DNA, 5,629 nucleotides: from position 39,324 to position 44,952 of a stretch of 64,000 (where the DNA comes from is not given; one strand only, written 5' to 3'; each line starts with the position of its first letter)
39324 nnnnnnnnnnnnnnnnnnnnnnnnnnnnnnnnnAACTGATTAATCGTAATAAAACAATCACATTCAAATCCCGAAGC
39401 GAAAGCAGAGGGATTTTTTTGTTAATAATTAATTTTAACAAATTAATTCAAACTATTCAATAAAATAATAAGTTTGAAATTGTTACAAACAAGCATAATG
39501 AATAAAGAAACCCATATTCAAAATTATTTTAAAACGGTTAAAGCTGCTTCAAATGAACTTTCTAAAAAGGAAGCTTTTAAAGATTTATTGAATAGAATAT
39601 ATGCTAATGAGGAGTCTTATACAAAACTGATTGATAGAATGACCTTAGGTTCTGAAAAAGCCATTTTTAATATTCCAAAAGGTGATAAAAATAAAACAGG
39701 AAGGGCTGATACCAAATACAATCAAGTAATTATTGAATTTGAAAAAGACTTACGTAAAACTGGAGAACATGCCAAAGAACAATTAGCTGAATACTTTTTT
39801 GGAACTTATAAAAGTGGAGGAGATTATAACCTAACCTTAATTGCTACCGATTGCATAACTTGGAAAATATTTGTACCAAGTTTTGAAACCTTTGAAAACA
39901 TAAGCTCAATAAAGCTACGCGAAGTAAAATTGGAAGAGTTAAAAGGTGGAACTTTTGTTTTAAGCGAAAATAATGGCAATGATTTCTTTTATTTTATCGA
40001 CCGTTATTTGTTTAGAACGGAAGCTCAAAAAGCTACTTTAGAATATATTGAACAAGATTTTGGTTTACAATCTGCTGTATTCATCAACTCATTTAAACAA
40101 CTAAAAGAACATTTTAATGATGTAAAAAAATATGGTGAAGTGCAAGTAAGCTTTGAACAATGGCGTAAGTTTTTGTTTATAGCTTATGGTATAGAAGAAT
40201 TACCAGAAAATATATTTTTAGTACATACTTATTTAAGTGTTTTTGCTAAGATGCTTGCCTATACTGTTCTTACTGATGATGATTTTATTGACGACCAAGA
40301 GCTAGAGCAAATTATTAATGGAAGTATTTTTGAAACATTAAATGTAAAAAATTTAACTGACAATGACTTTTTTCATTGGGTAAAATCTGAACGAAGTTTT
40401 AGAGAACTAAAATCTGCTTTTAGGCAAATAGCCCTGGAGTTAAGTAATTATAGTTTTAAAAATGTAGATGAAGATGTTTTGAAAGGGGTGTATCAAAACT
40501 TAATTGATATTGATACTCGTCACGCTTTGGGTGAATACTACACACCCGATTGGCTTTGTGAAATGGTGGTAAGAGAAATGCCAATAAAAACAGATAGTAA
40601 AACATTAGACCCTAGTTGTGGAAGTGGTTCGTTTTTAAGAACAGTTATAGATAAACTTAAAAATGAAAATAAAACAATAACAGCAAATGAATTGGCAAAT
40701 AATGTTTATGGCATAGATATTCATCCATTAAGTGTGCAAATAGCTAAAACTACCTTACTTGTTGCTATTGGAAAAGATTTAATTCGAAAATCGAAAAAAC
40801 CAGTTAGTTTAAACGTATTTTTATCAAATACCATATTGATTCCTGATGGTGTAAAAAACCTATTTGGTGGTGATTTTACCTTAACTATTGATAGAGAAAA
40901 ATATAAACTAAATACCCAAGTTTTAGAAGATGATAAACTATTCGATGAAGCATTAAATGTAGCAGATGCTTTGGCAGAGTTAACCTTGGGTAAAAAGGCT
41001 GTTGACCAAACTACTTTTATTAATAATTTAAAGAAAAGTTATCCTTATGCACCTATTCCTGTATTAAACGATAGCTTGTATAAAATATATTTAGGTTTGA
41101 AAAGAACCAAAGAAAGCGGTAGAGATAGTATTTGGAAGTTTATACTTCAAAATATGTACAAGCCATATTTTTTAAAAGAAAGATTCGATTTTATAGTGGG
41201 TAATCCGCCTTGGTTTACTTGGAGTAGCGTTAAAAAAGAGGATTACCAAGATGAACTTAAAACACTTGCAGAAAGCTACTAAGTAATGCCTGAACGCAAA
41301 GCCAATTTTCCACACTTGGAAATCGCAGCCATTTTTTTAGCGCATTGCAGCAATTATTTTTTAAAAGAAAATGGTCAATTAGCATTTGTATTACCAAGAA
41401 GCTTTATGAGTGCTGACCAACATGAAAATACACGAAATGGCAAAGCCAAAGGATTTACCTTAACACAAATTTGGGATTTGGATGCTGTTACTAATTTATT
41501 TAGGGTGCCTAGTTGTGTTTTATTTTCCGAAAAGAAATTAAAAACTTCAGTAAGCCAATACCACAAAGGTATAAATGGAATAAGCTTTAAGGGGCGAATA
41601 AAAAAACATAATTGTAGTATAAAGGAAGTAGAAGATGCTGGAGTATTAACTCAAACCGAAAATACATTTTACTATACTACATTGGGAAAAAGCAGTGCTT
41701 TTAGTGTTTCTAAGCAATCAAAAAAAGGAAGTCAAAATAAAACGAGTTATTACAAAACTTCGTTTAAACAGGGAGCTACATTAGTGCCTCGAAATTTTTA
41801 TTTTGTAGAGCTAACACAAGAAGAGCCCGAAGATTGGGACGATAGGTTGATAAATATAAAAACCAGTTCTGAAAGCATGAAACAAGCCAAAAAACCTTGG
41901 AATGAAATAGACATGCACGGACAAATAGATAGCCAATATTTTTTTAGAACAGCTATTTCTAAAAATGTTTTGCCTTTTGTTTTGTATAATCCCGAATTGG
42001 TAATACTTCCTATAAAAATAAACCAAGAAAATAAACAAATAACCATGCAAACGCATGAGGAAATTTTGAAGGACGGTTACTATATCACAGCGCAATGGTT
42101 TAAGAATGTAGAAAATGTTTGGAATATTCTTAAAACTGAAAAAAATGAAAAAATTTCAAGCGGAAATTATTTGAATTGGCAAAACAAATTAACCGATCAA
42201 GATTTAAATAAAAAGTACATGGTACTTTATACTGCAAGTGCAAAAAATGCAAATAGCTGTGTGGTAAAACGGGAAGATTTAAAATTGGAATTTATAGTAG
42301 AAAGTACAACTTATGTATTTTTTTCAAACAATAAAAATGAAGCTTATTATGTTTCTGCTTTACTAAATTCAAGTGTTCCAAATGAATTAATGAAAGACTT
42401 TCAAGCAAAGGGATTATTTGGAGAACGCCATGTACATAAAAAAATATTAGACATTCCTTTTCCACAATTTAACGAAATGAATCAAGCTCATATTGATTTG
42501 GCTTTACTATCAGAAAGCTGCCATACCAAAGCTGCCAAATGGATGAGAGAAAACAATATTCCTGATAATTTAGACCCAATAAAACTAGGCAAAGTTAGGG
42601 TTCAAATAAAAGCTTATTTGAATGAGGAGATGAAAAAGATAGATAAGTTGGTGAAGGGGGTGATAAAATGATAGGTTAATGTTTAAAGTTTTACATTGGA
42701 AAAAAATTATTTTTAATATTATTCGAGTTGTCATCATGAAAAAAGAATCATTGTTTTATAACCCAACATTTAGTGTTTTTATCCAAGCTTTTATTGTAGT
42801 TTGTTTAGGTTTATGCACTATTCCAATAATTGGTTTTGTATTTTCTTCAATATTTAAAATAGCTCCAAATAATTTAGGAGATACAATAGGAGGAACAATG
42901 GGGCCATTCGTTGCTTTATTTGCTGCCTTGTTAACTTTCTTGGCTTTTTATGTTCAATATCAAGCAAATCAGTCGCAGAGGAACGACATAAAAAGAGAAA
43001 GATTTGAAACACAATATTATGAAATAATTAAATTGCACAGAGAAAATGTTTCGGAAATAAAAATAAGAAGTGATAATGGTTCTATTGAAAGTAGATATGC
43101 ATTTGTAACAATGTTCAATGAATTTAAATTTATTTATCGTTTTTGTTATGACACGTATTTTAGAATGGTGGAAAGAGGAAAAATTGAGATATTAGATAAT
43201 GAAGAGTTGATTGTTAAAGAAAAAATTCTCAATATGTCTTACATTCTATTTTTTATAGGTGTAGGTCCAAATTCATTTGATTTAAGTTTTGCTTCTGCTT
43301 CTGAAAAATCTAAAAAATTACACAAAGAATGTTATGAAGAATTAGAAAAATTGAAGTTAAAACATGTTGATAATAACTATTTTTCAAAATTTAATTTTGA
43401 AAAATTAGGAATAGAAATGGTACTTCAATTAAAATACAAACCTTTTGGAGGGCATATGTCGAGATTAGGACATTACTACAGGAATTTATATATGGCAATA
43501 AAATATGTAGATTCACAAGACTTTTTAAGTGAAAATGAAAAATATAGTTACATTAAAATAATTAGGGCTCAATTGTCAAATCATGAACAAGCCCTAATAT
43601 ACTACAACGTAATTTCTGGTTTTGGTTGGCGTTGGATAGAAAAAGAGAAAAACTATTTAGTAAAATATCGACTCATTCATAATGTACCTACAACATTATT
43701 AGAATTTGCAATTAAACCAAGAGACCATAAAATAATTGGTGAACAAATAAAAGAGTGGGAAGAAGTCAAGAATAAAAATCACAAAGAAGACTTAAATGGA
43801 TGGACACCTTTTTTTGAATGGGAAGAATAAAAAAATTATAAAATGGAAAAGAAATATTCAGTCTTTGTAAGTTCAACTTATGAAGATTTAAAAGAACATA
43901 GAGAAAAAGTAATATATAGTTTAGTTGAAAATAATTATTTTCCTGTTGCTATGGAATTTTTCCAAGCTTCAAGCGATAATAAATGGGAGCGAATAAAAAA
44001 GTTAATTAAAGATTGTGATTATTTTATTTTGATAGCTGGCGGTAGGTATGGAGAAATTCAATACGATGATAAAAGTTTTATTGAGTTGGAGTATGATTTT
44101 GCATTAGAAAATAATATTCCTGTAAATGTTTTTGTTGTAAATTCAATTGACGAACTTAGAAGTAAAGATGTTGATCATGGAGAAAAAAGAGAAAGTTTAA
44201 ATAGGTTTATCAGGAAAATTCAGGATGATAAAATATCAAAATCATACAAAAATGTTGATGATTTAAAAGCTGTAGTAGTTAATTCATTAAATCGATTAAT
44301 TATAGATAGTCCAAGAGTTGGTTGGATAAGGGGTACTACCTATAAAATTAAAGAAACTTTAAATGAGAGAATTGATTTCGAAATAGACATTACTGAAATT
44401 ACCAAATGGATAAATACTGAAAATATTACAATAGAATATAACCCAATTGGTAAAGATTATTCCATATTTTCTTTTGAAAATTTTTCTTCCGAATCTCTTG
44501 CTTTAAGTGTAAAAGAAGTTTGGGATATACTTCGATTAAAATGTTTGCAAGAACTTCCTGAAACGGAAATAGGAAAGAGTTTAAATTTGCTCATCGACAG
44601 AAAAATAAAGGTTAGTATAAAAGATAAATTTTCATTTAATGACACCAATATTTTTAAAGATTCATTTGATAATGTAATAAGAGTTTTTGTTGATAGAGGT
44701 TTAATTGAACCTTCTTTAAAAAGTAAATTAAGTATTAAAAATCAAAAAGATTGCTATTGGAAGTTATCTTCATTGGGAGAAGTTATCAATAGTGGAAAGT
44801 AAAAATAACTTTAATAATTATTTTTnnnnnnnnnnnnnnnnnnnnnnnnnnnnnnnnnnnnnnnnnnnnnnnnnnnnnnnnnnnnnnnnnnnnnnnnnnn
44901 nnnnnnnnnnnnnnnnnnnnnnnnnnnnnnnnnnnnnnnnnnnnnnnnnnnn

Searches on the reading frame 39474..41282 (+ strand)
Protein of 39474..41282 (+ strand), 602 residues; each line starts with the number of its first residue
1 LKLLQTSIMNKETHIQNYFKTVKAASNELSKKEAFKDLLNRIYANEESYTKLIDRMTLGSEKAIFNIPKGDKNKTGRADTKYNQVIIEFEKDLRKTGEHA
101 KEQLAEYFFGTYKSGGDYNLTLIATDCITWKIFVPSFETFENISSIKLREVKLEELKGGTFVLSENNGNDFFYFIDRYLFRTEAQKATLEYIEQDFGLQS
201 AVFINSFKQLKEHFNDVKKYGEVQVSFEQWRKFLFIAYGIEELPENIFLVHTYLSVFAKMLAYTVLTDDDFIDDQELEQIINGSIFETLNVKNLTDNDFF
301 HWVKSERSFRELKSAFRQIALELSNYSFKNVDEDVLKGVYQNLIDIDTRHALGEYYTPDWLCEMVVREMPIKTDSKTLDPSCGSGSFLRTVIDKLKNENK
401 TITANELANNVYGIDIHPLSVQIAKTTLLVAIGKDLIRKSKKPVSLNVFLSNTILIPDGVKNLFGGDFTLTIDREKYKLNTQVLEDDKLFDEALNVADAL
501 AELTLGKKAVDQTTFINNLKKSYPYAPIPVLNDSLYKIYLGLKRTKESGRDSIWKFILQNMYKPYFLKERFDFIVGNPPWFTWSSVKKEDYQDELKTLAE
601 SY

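Call 3: search_protein_families(library=pfam, proteins=[window:39474-41282:+], max_evalue=0.1)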
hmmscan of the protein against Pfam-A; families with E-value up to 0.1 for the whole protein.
window:39474-41282:+ (602 aa): 6 families
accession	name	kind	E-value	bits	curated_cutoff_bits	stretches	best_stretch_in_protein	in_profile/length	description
PF02384.22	N6_Mtase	-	3.6e-12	46.7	20.4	1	333-429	3-98/311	N-6 DNA Methylase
PF07669.17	Eco57I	-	1.3e-09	38.8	25.3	1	409-594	1-97/171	Eco57I restriction-modification methylase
PF20473.4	MmeI_Mtase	-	2.1e-06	27.5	27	1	376-431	22-85/259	MmeI, DNA-methyltransferase domain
PF13847.12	Methyltransf_31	-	0.0076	16.4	27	1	372-426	2-46/145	Methyltransferase domain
PF01170.24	UPF0020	-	0.014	15.6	22.3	0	371-434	26-102/197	RMKL-like, methyltransferase domain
PF05175.20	MTS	-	0.071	13.2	23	0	522-582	52-110/170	Methyltransferase small domain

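Call 4: search_protein_families(library=padloc, proteins=[window:39474-41282:+], max_evalue=0.1)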
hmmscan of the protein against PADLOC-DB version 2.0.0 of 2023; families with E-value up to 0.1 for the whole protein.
window:39474-41282:+ (602 aa): 41 families (the best 25 are shown)
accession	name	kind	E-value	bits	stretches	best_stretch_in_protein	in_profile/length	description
PDLC03630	REase_MTase_IIG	-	6.1e-59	197.8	1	74-602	56-636/1100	Type IIG restriction enzyme-methyltransferase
PDLC03580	REase_II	-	9.5e-30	101.1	1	141-598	143-643/1112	Type II restriction enzyme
PDLC03625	REase_MTase_IIG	-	1.1e-26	90.9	1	322-589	374-642/1109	Type IIG restriction enzyme-methyltransferase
PDLC04134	mad2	-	1.2e-19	68.5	1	273-587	198-371/492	mads_2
PDLC03021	MTase_I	-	5.8e-16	56.4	1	252-429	56-246/491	Type I methyltransferase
PDLC03248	MTase_II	-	4.1e-12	43.6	2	349-409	6-63/521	Type II methyltransferase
PDLC03318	MTase_II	-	5.4e-12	42.9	1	317-397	308-388/723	Type II methyltransferase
PDLC03267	MTase_II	-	9.4e-12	42.6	1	353-410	14-71/539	Type II methyltransferase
PDLC03025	MTase_I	-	1.5e-11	41.7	1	317-430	123-241/569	Type I methyltransferase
PDLC03357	MTase_II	-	6.2e-11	39.4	1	306-401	74-169/620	Type II methyltransferase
PDLC03338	MTase_II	-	7.7e-11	39.4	1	336-454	113-238/604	Type II methyltransferase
PDLC02529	PglX|PglXI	-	9.2e-11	38.2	1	294-432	136-294/1189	PglX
PDLC03030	MTase_I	-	1.8e-09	34.6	1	330-413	307-390/670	Type I methyltransferase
PDLC03348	MTase_II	-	7.8e-09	32.6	1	332-434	200-315/727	Type II methyltransferase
PDLC03026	MTase_I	-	3.9e-08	30.9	1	314-403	101-193/487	Type I methyltransferase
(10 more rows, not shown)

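Call 5: search_protein_families(library=ncbifam, proteins=[window:39474-41282:+], max_evalue=0.1)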
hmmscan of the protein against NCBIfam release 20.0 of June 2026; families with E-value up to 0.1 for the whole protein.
window:39474-41282:+ (602 aa): 7 families
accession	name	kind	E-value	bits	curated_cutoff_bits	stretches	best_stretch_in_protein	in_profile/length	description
NF047738.1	antiphage_MADS2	equivalog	3.2e-15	55.4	720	1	315-401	273-359/654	methylation-associated defense system DNA methyltransferase MAD2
NF033451.1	BREX_2_MTaseX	equivalog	6.1e-09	34.2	400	1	297-432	137-290/1185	BREX-2 system adenine-specific DNA-methyltransferase PglX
NF033455.1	BREX_6_MTaseX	exception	2.3e-08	32.1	900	1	354-453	308-419/1319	BREX-6 system adenine-specific DNA-methyltransferase PglX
TIGR03534.1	RF_mod_PrmC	equivalog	0.0072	15.8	199.1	0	554-584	140-170/253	peptide chain release factor N(5)-glutamine methyltransferase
NF049858.1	blaSED_CdiA_fam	equivalog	0.031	13.7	580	1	466-509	162-205/293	CdiA/SED family class A beta-lactamase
NF001244.0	PRK00216.1-5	equivalog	0.071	12.4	216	0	363-426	38-91/236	bifunctional demethylmenaquinone methyltransferase/2-methoxy-6-polyprenyl-1,4-benzoquinol methylase UbiE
NF003581.0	PRK05248.3-2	equivalog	0.091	13.2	234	0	462-512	59-111/124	hypothetical protein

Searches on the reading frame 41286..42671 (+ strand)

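Call 3: search_protein_families(library=pfam, proteins=[window:41286-42671:+], max_evalue=0.1)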
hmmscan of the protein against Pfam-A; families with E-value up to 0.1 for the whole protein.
window:41286-42671:+ (461 aa): 1 family
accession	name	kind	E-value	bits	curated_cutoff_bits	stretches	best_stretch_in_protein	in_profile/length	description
PF01299.22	Lamp2-like_luminal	-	0.03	14.6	27.2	1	292-374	20-103/148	Lysosome-associated membrane glycoprotein 2-like, luminal domains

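Call 4: search_protein_families(library=padloc, proteins=[window:41286-42671:+], max_evalue=0.1)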
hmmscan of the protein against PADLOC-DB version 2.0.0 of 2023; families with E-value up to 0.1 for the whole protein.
window:41286-42671:+ (461 aa): 2 families
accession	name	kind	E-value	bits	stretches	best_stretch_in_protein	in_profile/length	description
PDLC03630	REase_MTase_IIG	-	4.2e-14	49.3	1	11-449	652-1088/1100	Type IIG restriction enzyme-methyltransferase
PDLC03580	REase_II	-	0.0027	13.5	1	312-416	960-1061/1112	Type II restriction enzyme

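Call 5: search_protein_families(library=ncbifam, proteins=[window:41286-42671:+], max_evalue=0.1)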
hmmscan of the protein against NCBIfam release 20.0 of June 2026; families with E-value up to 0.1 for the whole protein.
window:41286-42671:+ (461 aa): 0 families

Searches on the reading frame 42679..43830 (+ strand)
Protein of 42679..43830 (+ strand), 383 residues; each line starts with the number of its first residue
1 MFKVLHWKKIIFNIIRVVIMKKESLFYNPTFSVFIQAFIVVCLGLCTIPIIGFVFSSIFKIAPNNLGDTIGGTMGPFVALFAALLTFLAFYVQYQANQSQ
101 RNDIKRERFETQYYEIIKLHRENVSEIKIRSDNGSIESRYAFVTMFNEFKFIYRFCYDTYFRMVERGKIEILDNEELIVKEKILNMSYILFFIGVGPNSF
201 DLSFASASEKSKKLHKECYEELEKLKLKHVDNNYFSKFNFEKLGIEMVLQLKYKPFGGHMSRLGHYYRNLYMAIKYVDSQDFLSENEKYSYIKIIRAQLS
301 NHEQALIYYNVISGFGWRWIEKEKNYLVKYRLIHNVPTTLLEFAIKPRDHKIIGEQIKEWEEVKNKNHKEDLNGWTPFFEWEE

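Call 3: search_protein_families(library=pfam, proteins=[window:42679-43830:+], max_evalue=0.1)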
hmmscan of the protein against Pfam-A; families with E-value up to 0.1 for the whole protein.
window:42679-43830:+ (383 aa): 2 families
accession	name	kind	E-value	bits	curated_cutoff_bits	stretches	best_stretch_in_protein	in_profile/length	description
PF16872.10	putAbiC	-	2.9e-22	79.4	22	1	259-338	2-77/80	Putative phage abortive infection protein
PF20969.2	MASE11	-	0.059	13.7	27.3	0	20-107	52-138/168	MASE11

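Call 4: search_protein_families(library=padloc, proteins=[window:42679-43830:+], max_evalue=0.1)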
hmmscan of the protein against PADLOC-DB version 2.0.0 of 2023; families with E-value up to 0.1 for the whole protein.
window:42679-43830:+ (383 aa): 0 families

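Call 5: search_protein_families(library=ncbifam, proteins=[window:42679-43830:+], max_evalue=0.1)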
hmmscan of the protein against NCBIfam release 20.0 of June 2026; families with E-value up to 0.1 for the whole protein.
window:42679-43830:+ (383 aa): 1 family
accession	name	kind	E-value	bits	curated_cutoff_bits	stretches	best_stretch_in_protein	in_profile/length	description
NF040694.1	ribK_Meth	equivalog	0.0084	16.1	168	1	250-312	30-91/127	CTP-dependent riboflavin kinase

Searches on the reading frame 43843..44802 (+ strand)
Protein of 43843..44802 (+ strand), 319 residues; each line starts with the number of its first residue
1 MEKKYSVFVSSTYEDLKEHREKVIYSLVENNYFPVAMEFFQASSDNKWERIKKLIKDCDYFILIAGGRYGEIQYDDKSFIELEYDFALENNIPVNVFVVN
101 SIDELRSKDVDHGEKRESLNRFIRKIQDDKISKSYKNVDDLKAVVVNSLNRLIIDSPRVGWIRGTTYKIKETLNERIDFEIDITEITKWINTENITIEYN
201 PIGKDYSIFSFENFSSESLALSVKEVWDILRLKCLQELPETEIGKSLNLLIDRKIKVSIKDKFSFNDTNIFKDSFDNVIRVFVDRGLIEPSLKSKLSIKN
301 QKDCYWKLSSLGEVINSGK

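Call 3: search_protein_families(library=pfam, proteins=[window:43843-44802:+], max_evalue=0.1)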
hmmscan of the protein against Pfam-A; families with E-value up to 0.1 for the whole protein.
window:43843-44802:+ (319 aa): 2 families
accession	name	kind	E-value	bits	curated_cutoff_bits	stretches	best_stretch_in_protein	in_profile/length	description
PF13271.11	DUF4062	-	5.6e-25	87.8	24.7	1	7-87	2-82/82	Domain of unknown function (DUF4062)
PF13676.11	TIR_2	-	0.032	15.1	28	1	7-89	1-77/122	TIR domain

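Call 4: search_protein_families(library=padloc, proteins=[window:43843-44802:+], max_evalue=0.1)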
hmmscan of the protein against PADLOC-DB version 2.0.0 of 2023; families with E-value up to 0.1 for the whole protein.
window:43843-44802:+ (319 aa): 1 family
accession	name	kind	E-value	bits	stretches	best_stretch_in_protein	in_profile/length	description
PDLC00423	ThsB1|ThsB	-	0.00041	18.1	1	2-66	33-101/190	TIR-like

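Call 5: search_protein_families(library=ncbifam, proteins=[window:43843-44802:+], max_evalue=0.1)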
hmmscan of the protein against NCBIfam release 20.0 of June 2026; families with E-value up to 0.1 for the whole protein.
window:43843-44802:+ (319 aa): 0 families
